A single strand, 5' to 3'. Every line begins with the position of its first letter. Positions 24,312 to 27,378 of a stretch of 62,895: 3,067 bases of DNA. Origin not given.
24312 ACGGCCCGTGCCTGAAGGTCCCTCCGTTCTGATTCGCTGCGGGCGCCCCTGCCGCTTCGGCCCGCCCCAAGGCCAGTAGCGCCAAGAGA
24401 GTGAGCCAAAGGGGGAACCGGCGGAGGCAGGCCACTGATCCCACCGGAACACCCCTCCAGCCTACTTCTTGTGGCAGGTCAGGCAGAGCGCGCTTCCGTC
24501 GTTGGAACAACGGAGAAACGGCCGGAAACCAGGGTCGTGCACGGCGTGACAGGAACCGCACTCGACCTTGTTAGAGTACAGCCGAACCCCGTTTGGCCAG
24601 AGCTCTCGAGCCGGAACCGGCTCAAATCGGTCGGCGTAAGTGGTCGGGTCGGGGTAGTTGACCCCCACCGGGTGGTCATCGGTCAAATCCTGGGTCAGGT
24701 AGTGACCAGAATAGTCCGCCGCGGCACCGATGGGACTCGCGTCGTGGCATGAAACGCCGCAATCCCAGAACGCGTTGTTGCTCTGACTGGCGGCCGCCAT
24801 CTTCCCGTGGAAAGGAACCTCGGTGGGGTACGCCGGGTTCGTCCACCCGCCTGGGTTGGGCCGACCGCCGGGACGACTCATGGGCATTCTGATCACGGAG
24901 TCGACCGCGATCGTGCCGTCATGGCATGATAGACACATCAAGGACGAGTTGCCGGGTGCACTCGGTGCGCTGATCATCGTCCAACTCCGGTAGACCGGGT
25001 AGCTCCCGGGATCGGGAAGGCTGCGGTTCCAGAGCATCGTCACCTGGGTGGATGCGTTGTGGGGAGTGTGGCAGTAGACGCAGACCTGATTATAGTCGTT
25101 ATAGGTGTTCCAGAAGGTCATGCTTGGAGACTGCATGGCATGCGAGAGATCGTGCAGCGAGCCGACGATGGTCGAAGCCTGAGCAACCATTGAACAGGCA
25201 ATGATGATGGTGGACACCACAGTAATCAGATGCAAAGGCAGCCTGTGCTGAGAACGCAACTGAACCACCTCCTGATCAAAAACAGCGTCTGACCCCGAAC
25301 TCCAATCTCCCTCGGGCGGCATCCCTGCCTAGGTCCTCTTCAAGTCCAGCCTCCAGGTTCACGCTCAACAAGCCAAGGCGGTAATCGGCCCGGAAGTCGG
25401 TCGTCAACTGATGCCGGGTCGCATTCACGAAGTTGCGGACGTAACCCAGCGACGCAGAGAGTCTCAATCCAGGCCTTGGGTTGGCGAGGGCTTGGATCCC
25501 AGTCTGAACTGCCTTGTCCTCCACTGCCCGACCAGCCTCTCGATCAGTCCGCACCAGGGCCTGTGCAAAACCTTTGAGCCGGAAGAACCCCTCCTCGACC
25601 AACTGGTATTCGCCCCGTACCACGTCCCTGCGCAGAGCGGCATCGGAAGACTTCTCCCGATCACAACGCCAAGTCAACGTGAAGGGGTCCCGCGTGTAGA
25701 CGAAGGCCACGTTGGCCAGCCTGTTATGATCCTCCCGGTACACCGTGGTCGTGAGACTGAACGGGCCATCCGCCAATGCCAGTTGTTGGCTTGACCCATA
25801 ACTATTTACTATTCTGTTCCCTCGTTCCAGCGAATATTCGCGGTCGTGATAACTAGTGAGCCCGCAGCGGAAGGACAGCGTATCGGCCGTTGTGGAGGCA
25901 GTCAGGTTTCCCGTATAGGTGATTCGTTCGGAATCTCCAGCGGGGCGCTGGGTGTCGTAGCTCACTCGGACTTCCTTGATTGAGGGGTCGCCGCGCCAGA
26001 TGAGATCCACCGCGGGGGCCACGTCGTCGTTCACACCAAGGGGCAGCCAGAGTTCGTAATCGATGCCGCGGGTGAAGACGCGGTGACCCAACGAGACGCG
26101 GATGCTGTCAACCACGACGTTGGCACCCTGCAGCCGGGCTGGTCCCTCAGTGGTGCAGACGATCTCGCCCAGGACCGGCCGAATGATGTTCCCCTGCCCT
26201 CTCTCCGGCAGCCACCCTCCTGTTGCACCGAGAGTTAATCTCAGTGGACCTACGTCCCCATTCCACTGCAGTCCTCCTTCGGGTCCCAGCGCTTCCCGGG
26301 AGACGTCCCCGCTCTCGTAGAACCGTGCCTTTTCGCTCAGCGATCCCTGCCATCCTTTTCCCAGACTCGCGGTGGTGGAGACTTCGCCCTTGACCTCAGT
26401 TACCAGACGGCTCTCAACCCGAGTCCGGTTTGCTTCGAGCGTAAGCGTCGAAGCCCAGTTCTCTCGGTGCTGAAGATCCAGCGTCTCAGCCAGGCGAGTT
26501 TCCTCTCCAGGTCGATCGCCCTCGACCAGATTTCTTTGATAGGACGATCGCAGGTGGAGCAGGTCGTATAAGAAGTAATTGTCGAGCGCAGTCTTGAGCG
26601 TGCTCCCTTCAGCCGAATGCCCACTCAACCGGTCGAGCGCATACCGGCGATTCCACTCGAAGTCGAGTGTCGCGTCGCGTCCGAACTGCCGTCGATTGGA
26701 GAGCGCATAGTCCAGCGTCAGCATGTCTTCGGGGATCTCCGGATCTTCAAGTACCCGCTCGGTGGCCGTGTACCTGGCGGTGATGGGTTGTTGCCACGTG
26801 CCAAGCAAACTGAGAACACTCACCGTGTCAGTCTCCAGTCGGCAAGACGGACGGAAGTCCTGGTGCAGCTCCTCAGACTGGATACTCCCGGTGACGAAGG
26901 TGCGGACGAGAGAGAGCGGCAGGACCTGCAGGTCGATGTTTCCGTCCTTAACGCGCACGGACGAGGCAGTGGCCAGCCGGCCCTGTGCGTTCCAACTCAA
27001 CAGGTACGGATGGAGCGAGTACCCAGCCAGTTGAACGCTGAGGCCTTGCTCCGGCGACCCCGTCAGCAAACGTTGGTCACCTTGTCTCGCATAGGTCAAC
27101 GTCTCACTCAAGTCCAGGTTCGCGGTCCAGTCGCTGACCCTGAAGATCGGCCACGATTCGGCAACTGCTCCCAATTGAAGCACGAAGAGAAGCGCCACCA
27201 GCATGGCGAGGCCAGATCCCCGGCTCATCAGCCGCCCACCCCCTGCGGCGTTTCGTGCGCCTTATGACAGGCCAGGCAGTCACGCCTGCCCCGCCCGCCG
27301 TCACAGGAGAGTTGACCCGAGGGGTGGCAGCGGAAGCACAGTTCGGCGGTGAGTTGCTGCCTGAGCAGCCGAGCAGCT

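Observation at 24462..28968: Duplicated tetraheme cytochrome module with a conserved signature, a candidate polymerising (nanowire-like) cytochrome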

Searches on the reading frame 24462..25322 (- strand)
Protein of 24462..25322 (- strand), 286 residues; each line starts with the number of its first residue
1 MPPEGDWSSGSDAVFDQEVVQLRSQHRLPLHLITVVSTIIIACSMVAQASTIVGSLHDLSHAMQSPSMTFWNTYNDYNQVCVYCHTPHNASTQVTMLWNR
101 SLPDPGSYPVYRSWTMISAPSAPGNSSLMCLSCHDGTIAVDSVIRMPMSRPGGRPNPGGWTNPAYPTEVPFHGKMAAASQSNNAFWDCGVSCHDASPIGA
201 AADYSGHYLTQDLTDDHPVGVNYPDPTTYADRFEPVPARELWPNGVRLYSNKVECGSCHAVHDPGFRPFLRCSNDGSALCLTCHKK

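Call 4: search_protein_families(library=pfam, proteins=[window:24462-25322:-], max_evalue=0.1)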
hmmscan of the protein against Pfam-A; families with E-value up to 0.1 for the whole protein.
window:24462-25322:- (286 aa): 6 families
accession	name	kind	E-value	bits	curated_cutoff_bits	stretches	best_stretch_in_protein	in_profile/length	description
PF09699.15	Paired_CXXCH_1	-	1.2e-07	31.8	20.6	1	254-286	8-38/41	Doubled CXXCH motif (Paired_CXXCH_1)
PF14537.11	Cytochrom_c3_2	-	1.7e-05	25.7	25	1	249-285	54-79/79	Cytochrome c3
PF14522.11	Cytochrome_C7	-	5e-05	23.5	24.8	0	252-285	13-67/67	Cytochrome c7 and related cytochrome c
PF22678.1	Cytochrom_c_NrfB-like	-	0.017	16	27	0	74-90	29-45/89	Cytochrome c-type protein NrfB-like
PF24734.1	DUF7685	-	0.048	14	27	1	113-139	11-37/43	Domain of unknown function (DUF7685)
PF13442.11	Cytochrome_CBB3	-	0.084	13.7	27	0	76-93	9-26/68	Cytochrome C oxidase, cbb3-type, subunit III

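Call 6: search_solved_structures(query=window:24462-25322:-, max_evalue=10, show_alignments=3)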
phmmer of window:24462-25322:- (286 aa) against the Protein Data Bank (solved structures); distinct sequences matched with E-value up to 10: 7.
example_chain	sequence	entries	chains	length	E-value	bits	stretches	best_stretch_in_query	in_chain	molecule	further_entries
7tfs_A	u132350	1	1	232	1.8e-24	89.8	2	38-144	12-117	Cytochrome c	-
9yuq_N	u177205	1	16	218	7.4e-22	81.2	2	38-139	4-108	Putative multiheme cytochrome c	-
6hud_A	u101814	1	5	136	0.066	15.7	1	121-196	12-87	Monoclonal immunoglobulin light chains (LC)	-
8cpe_C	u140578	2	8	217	0.15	14.5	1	121-196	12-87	Immunoglobulin lambda light chain | AL55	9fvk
1wad_A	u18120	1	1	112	0.56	12.6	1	252-277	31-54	CYTOCHROME C3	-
6h5l_B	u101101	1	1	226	1.4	11.3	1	225-269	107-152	Conserved hypothetical cytochrome protein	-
2ozy_A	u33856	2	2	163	1.7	11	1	238-285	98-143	Cytochrome c-type protein nrfB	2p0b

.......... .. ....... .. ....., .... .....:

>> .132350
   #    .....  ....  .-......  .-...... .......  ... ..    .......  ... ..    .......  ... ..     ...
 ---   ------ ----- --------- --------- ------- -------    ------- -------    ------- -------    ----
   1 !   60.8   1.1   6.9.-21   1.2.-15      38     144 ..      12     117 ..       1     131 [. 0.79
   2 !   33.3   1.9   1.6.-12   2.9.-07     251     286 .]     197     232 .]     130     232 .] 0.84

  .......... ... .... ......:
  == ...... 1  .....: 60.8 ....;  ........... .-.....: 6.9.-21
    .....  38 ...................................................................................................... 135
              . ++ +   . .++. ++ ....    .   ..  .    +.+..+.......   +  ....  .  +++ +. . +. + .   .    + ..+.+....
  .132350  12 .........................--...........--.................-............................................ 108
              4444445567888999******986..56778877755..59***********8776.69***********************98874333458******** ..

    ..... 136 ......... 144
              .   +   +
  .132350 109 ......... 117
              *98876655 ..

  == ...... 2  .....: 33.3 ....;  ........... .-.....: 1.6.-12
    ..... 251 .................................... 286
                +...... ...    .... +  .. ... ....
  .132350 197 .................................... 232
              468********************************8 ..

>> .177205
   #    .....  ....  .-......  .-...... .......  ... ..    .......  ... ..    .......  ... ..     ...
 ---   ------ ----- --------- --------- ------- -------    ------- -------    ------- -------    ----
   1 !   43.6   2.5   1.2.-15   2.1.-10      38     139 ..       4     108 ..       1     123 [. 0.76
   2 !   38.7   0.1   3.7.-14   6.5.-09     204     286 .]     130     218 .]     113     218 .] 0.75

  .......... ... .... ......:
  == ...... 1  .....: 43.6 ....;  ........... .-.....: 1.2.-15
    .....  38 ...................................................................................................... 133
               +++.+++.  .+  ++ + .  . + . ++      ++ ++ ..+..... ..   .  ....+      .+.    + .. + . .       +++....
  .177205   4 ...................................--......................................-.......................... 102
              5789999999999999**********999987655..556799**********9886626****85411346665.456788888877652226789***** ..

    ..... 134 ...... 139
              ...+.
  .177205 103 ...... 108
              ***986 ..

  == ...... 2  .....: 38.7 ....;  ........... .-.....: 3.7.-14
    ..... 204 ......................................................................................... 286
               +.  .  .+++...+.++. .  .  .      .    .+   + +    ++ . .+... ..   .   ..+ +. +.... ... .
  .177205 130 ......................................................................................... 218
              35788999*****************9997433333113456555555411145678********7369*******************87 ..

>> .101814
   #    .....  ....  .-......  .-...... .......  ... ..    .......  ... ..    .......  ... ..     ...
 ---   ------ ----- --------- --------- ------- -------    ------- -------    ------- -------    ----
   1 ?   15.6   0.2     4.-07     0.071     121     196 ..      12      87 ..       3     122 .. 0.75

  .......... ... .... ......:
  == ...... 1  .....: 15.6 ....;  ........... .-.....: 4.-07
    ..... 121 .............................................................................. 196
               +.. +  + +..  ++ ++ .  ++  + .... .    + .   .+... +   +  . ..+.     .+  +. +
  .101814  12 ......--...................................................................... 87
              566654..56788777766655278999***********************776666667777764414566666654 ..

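Call 65: find_homologous_proteins(query=window:24462-25259:-, max_evalue=0.00001)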
Query window:24462-25259:- (265 aa): 3032 proteins with E <= 0.00001 among 3275 candidates; the best 120 are listed.
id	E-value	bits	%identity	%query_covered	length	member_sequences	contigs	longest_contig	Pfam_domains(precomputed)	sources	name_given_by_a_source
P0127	2.0e-185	633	100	100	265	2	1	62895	PF09699.16,PF14537.12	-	-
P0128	4.9e-105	369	62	98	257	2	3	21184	PF09699.16,PF14522.12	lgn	-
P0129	1.7e-103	364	62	97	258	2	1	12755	PF09699.16,PF14522.12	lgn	-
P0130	3.1e-103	363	64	91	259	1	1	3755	PF09699.16,PF14522.12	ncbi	ncbi:MAG: cytochrome c3 family protein [Methanocella sp.]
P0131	1.3e-95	338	61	91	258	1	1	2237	PF09699.16,PF14522.12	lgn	-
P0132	3.4e-94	333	61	89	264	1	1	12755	PF09699.16,PF14522.12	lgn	-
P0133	8.6e-62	227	48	91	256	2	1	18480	PF09699.16,PF14537.12,PF14522.12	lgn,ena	-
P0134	3.5e-57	212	45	100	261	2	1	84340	PF09699.16,PF14522.12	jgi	jgi:predicted CXXCH cytochrome family protein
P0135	9.3e-57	211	48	92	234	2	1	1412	PF09699.16,PF14522.12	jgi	jgi:predicted CXXCH cytochrome family protein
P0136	1.5e-56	210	41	100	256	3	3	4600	PF09699.16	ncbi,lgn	-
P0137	3.9e-55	205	46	93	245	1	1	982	PF09699.16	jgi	jgi:predicted CXXCH cytochrome family protein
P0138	2.6e-54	202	43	96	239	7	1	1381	PF09699.16,PF14537.12,PF14522.12,PF22113.2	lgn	-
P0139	7.8e-53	198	42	96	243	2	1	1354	PF09699.16,PF14537.12,PF14522.12,PF22113.2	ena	-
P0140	1.5e-52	197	46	94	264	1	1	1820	PF09699.16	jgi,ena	-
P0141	1.9e-52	196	41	100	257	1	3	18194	PF09699.16,PF14522.12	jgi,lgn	jgi:predicted CXXCH cytochrome family protein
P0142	6.0e-52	195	44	90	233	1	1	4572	PF09699.16,PF14537.12,PF14522.12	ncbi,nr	ncbi:MAG TPA: cytochrome c3 family protein [Firmicutes bacterium]|nr:cytochrome c3 family protein [B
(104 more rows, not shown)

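Call 78: search_protein_families(library=ncbifam, proteins=[window:24462-25259:-], max_evalue=0.01)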
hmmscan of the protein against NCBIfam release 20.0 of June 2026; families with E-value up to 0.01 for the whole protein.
window:24462-25259:- (265 aa): 4 families
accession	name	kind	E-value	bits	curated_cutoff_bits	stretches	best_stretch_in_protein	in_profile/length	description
TIGR01905.1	paired_CXXCH_1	subfamily_domain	2.1e-06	27.5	25.2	1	232-264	7-37/41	doubled CXXCH domain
TIGR03508.1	decahem_SO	subfamily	4.2e-05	23.1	192.2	0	229-264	92-125/258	DmsE family decaheme c-type cytochrome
NF041028.1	decahem_GSU2203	exception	5e-05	22.7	325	1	226-264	169-208/317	GSU2203 family decaheme c-type cytochrome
NF008659.0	PRK11659.1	equivalog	0.0056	16.4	184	0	220-264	126-168/188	cytochrome c nitrite reductase pentaheme subunit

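Call 86: find_encoding_contigs(protein=P0142, flank=8000, max_places=1)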
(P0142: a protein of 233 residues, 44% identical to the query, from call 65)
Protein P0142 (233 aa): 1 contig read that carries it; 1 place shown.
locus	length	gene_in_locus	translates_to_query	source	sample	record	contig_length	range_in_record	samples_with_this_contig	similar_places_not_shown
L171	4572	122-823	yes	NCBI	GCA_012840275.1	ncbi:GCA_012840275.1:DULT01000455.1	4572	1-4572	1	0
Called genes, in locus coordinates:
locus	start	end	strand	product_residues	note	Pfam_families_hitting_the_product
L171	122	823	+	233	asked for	PF14537:Cytochrom_c3_2 (faint), PF14522:Cytochrome_C7 (faint), PF09699:Paired_CXXCH_1 (weak)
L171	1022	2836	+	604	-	PF14522:Cytochrome_C7 (faint), PF14537:Cytochrom_c3_2 (faint), PF22113:Mtrc-MtrF_II-IV_dom (faint), PF09699:Paired_CXXCH_1 (weak)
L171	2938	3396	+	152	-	PF13302:Acetyltransf_3 (weak), PF13673:Acetyltransf_10, PF00583:Acetyltransf_1, PF13508:Acetyltransf_7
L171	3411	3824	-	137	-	PF05168:HEPN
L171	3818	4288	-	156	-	PF01909:NTP_transf_2, PF18765:Polbeta (weak)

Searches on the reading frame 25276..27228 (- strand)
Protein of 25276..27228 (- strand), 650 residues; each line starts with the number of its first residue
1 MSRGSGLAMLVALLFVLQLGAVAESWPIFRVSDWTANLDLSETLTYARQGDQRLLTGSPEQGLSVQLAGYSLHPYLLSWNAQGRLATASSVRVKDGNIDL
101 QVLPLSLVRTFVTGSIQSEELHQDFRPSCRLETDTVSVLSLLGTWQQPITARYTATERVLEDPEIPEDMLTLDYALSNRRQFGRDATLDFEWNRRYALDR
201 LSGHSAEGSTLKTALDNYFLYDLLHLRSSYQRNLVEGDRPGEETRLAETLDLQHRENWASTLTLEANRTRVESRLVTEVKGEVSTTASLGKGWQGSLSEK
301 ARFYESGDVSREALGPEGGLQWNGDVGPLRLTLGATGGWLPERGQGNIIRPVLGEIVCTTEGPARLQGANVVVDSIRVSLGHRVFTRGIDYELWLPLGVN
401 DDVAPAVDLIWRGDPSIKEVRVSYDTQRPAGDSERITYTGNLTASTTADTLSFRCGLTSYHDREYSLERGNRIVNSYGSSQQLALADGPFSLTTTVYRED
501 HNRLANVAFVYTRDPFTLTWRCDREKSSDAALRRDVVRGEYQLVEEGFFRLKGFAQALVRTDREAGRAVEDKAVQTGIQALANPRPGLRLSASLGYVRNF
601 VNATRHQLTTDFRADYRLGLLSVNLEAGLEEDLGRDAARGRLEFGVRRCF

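Call 4: search_protein_families(library=pfam, proteins=[window:25276-27228:-], max_evalue=0.1)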
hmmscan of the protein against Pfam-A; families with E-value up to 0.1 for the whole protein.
window:25276-27228:- (650 aa): 1 family
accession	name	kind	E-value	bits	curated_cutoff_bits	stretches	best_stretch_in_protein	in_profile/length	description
PF13557.12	Phenol_MetA_deg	-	0.016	15.7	22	0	574-636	119-188/242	Putative MetA-pathway of phenol degradation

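Call 27: find_homologous_proteins(query=window:25276-27228:-, max_evalue=0.001)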
Query window:25276-27228:- (650 aa): 1 proteins with E <= 0.001 among 8000 candidates.
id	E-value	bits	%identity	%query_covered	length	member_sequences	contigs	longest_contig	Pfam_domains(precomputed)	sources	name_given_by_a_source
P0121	0.0e+0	1461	100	100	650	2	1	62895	-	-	-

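Call 39: search_protein_representatives(protein=window:25276-27228:-)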
Query: 650 residues. Proteins with E-value up to 0.001 (for the whole library): 6; up to 1e-10: 5; up to 1e-30: 3. The best 6 are listed.
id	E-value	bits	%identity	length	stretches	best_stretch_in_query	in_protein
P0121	0.0e+00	1461.0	100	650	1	1-650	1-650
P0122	2.7e-77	277.2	33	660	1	9-650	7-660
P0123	8.0e-75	269.0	32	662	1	21-648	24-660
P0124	7.2e-19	84.2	25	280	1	16-285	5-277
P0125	2.3e-17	79.3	35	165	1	486-648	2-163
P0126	5.9e-04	34.9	22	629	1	58-527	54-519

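Call 71: predict_structure(alignment_id=A4)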
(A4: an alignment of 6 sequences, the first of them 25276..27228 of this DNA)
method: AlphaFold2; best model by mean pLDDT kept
length: 650 residues; sequences in the alignment: 6
mean_pLDDT: 74.5   pTM: 0.57
mean pLDDT of the five models: 74.5, 73.3, 67.9, 67.6, 56.6
residues with pLDDT >= 90: 93; 70-90: 380; 50-70: 109; < 50: 68
segments of 3 or more residues with pLDDT < 50: 1-11, 13-28, 184-221
pLDDT, mean of each block of 10 residues (from residue 1): 39 44 44 73 78 72 74 63 72 71 62 77 64 78 68 79 69 82 44 34 38 31 75 81 90 83 92 84 90 90 81 89 83 87 70 75 76 79 65 68 79 77 71 76 77 77 63 74 76 86 88 89 83 87 85 91 66 90 87 90 82 86 86 83 80
secondary structure, 60 per line:
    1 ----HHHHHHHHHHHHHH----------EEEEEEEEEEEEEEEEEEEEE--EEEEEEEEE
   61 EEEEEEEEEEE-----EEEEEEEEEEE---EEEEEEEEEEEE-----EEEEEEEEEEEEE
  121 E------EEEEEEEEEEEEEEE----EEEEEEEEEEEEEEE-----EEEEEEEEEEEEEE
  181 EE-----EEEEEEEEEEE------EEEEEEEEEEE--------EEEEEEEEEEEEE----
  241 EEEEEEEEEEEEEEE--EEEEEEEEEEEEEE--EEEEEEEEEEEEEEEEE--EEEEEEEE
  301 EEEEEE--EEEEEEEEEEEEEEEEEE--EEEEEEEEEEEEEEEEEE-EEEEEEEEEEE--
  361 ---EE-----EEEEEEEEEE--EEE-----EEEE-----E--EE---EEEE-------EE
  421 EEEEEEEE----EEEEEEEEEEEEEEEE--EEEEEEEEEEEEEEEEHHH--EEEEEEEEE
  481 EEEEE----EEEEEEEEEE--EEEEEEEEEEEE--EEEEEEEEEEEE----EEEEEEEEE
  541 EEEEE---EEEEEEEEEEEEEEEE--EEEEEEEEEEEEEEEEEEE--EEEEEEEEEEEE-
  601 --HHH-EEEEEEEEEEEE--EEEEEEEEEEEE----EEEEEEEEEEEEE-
elements in order: H5-18 E29-49 E52-71 E77-87 E91-102 E108-121 E128-142 E147-161 E167-182 E188-198 E205-215 E224-236 E241-255 E258-271 E274-290 E293-306 E309-326 E329-346 E348-358 E371-380 E383-385 E391-394 E408-411 E419-428 E433-448 E451-466 E472-485 E490-499 E502-513 E516-527 E532-545 E549-564 E567-585 E588-599 E607-618 E621-632 E637-649

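Call 75: fold_search(model_id=the predicted structure, library=pdb)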
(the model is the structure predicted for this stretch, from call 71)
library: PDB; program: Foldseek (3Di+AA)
matches with E <= 10: 840; with E <= 0.001: 286
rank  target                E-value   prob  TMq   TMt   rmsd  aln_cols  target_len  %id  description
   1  5fok_B                7.8e-09  1.00  0.30  0.29  23.0       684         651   10  Crystal structure of the siderophore receptor PiuA from Pseudomonas aeruginosa (released 2016-05-11)
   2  5m9b                  9.4e-09  1.00  0.31  0.29  20.4       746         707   10  Crystal structure of the ferric enterobactin receptor (PfeA) from Pseudomonas aeruginosa (released 2018-02-21)
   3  5fr8_A                1.4e-08  1.00  0.32  0.30  21.8       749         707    6  Crystal structure of the siderophore receptor PirA from Acinetobacter baumannii (released 2016-05-11)
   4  5fok_A                1.7e-08  1.00  0.31  0.30  22.6       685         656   11  Crystal structure of the siderophore receptor PiuA from Pseudomonas aeruginosa (released 2016-05-11)
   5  5nec_A                2.9e-08  1.00  0.29  0.30  21.8       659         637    9  Crystal structure of the siderophore receptor PiuD from Pseudomonas aeruginosa (released 2018-02-07)
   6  8blw_A                5.3e-08  1.00  0.30  0.31  17.5       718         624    9  Vitamin B12 transporter BtuB1 with lipoprotein BtuG1 from B. theta (released 2023-08-16)
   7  9i93_A                5.8e-08  1.00  0.34  0.38  16.2       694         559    9  Cryo-EM structure of Shigella flexneri LptDE bound by a Bicyclic peptide molecule (Compound 2) (released 2025-10-15)
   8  9nhq_A                7.0e-08  1.00  0.25  0.20  27.8       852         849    9  The cryo-EM structure of NmTbpA and NmTbpB in a complex (released 2026-03-04)
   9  5mzs                  7.7e-08  1.00  0.30  0.29  20.8       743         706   10  Crystal structure of the ferric enterobactin receptor (PfeA) mutant (R480A_Q482A) from Pseudomonas aeruginosa (released 2018-02-14)
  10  9i98_A                8.5e-08  1.00  0.35  0.39  16.6       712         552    8  Cryo-EM structure of Shigella flexneri LptDE bound by a Bicyclic peptide molecule (Compound 13) (released 2025-10-15)
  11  5fp2_B                8.9e-08  1.00  0.33  0.39  15.4       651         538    8  Crystal structure of the siderophore receptor PirA from Pseudomonas aeruginosa (released 2015-12-09)
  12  5nc4                  8.9e-08  1.00  0.29  0.28  21.2       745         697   10  Crystal structure of the ferric enterobactin receptor (PfeA) in complex with protochelin from Pseudomonas aeruginosa (released 2018-03-21)
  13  9c4o                  1.0e-07  1.00  0.28  0.27  19.6       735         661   10  Cryo-EM structure of PqqU with ligand PQQ (released 2024-06-19)
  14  9dc4_A                1.1e-07  1.00  0.26  0.21  29.4       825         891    8  Transferrin Binding Protein A in complex with transferrin binding protein B, transferrin and globular domain of TonB (released 2026-03-04)
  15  9i95_A                1.2e-07  1.00  0.35  0.38  16.7       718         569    9  Cryo-EM structure of Shigella flexneri LptDE bound by a Bicyclic peptide molecule (Compound 4) (released 2025-10-15)
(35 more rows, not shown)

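Call 78: search_protein_families(library=ncbifam, proteins=[window:25276-27228:-], max_evalue=0.01)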
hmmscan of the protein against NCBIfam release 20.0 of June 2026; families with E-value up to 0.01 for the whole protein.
window:25276-27228:- (650 aa): 0 families
